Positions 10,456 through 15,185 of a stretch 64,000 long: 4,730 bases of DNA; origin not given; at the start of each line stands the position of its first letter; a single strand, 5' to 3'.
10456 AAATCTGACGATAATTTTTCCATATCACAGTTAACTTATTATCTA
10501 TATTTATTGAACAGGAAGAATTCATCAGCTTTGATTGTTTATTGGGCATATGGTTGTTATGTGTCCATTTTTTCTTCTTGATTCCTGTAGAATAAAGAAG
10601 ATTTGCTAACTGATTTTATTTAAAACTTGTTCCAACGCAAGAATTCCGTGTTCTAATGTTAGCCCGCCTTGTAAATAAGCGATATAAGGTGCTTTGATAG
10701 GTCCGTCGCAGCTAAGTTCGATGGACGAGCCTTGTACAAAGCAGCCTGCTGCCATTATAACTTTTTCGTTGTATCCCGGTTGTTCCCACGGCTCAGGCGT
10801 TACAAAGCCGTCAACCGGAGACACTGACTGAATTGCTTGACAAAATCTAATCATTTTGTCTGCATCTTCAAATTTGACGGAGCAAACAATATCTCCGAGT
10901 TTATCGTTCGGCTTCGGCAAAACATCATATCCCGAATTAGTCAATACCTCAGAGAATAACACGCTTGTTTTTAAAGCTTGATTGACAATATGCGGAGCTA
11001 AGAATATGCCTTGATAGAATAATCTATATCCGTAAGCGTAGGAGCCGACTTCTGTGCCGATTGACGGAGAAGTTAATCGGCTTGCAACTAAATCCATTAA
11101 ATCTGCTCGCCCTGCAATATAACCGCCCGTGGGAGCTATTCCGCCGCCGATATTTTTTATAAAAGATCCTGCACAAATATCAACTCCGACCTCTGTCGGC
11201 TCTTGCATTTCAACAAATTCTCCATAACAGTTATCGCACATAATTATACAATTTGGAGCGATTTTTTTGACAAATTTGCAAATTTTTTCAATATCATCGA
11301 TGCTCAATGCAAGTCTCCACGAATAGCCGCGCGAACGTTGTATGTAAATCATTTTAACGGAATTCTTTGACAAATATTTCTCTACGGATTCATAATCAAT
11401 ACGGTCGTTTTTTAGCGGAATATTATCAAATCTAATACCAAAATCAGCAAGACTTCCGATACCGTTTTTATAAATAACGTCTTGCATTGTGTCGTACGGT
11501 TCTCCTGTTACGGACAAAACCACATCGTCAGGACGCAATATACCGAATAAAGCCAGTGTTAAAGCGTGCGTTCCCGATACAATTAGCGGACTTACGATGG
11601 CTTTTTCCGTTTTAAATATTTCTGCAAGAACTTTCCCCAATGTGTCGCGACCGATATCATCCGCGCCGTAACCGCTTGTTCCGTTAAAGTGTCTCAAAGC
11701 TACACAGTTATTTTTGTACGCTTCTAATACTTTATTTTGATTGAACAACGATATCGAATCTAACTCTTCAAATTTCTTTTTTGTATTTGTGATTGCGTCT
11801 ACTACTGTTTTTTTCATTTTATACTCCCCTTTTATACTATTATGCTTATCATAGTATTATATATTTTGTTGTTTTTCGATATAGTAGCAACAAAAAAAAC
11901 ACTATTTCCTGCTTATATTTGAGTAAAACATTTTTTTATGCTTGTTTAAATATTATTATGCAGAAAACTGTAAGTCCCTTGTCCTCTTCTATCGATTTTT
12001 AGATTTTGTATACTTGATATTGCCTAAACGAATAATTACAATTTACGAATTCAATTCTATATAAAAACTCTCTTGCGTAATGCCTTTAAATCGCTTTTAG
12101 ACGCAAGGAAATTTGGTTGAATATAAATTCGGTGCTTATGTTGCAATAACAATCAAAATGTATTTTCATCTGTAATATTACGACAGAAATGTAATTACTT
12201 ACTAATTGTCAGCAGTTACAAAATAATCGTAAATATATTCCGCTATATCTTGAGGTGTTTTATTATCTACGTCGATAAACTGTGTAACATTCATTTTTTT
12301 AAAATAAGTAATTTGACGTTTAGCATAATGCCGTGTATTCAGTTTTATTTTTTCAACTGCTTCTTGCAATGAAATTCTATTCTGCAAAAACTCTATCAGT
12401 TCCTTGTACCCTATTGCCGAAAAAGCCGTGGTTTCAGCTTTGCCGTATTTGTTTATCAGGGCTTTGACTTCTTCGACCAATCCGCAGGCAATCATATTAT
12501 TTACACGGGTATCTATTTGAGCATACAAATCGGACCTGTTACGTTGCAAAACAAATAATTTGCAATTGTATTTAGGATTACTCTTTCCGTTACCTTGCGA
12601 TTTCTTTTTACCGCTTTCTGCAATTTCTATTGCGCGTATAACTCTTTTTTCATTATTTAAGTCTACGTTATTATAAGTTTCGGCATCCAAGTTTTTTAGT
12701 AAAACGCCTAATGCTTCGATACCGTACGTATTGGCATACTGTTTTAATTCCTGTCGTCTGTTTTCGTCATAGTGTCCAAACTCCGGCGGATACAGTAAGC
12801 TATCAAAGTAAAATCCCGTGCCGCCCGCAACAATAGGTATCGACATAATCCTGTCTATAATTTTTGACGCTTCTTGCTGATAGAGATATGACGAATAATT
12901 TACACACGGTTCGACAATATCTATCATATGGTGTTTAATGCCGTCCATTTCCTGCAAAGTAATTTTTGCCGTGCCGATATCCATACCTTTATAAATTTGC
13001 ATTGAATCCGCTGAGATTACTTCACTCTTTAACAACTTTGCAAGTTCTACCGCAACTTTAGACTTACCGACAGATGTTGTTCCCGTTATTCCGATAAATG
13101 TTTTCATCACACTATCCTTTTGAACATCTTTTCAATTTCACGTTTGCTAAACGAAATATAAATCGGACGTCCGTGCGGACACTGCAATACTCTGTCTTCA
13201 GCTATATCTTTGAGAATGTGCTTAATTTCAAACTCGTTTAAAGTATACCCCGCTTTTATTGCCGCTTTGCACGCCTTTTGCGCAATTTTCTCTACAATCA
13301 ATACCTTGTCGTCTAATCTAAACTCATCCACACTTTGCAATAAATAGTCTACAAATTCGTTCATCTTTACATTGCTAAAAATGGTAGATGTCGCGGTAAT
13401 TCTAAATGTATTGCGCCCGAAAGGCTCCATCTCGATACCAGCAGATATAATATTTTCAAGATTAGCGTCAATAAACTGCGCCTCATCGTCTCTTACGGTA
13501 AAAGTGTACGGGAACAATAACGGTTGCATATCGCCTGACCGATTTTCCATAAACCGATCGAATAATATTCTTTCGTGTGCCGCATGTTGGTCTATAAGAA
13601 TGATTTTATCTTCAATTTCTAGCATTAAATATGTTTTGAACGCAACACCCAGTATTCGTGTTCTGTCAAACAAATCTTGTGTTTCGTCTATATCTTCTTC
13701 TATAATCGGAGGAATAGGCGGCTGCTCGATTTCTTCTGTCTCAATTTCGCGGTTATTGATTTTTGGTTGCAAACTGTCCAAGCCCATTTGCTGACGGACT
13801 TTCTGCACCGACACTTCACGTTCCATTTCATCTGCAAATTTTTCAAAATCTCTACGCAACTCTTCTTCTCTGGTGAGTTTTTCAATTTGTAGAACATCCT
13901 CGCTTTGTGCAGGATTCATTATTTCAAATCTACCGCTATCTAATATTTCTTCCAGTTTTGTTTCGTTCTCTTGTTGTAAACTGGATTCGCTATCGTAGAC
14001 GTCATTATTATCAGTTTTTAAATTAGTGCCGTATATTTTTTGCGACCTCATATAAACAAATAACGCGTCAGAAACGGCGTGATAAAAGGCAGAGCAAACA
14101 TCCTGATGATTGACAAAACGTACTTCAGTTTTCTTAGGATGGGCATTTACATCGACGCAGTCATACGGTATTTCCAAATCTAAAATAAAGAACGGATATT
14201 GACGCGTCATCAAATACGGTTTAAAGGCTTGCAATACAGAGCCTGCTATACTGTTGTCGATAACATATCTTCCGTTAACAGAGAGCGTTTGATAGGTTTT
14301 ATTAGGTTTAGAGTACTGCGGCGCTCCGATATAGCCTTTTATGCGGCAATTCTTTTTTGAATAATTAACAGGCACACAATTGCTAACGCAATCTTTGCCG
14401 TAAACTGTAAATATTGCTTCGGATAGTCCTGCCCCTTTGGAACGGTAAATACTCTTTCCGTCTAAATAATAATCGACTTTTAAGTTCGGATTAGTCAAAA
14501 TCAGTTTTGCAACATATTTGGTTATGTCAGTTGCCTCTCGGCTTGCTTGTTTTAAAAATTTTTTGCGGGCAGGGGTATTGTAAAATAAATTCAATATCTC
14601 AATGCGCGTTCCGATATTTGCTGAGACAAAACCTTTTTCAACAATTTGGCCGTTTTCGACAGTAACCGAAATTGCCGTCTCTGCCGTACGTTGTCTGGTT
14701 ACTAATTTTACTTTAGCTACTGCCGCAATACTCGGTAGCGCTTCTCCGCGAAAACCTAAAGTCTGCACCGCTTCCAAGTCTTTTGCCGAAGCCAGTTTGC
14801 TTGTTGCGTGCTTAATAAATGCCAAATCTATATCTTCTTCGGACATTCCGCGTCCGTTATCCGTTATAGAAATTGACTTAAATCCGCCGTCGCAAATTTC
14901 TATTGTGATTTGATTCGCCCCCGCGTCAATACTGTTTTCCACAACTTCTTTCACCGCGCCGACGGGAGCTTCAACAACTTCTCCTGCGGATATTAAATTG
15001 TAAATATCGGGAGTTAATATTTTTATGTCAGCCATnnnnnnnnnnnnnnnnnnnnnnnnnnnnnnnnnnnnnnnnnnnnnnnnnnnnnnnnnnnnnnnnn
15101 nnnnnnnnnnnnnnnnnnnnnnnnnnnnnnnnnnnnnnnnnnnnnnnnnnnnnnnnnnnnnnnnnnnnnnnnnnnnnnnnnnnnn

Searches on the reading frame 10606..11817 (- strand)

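Call 45: search_protein_families(library=pfam, proteins=[window:10606-11817:-], max_evalue=0.00001)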
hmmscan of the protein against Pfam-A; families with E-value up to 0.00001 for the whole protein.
window:10606-11817:- (403 aa): 2 families
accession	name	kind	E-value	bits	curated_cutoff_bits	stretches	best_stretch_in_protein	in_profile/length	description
PF06838.17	Met_gamma_lyase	-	2.8e-163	543.6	24.2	1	3-402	3-404/405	Methionine gamma-lyase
PF01053.26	Cys_Met_Meta_PP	-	3e-09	36.4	27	1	57-238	54-215/381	Cys/Met metabolism PLP-dependent enzyme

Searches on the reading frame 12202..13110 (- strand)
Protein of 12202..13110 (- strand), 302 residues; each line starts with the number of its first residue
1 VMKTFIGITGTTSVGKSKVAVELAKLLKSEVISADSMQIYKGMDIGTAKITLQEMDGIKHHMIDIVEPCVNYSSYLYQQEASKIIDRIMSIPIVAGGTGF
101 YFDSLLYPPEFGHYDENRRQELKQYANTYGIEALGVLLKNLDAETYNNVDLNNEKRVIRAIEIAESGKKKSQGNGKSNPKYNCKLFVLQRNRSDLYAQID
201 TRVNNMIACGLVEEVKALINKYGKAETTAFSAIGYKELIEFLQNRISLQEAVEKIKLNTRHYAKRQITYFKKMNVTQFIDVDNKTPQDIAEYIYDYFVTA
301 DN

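Call 45: search_protein_families(library=pfam, proteins=[window:12202-13110:-], max_evalue=0.00001)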
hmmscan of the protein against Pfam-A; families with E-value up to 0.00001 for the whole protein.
window:12202-13110:- (302 aa): 2 families
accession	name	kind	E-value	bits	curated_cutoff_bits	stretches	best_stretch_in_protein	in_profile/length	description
PF01715.23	IPPT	-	1.7e-74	251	23.6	1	38-272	1-242/243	IPP transferase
PF01745.22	IPT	-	3.4e-07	30.4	20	0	8-60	6-58/233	Isopentenyl transferase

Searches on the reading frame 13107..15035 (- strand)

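Call 45: search_protein_families(library=pfam, proteins=[window:13107-15035:-], max_evalue=0.00001)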
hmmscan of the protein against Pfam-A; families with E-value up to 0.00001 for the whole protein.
window:13107-15035:- (642 aa): 4 families
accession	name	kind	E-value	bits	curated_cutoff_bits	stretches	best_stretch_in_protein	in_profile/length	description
PF01119.25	DNA_mis_repair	-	5e-34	116.9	26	1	210-325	3-118/119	DNA mismatch repair protein, C-terminal domain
PF08676.16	MutL_C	-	1.4e-28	99.8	25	1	462-598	1-141/142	MutL C terminal dimerisation domain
PF13589.12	HATPase_c_3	-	1.6e-14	54.5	25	1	26-129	5-108/137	Histidine kinase-, DNA gyrase B-, and HSP90-like ATPase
PF02518.31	HATPase_c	-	8e-08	33.1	26.4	1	27-78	9-63/111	Histidine kinase-, DNA gyrase B-, and HSP90-like ATPase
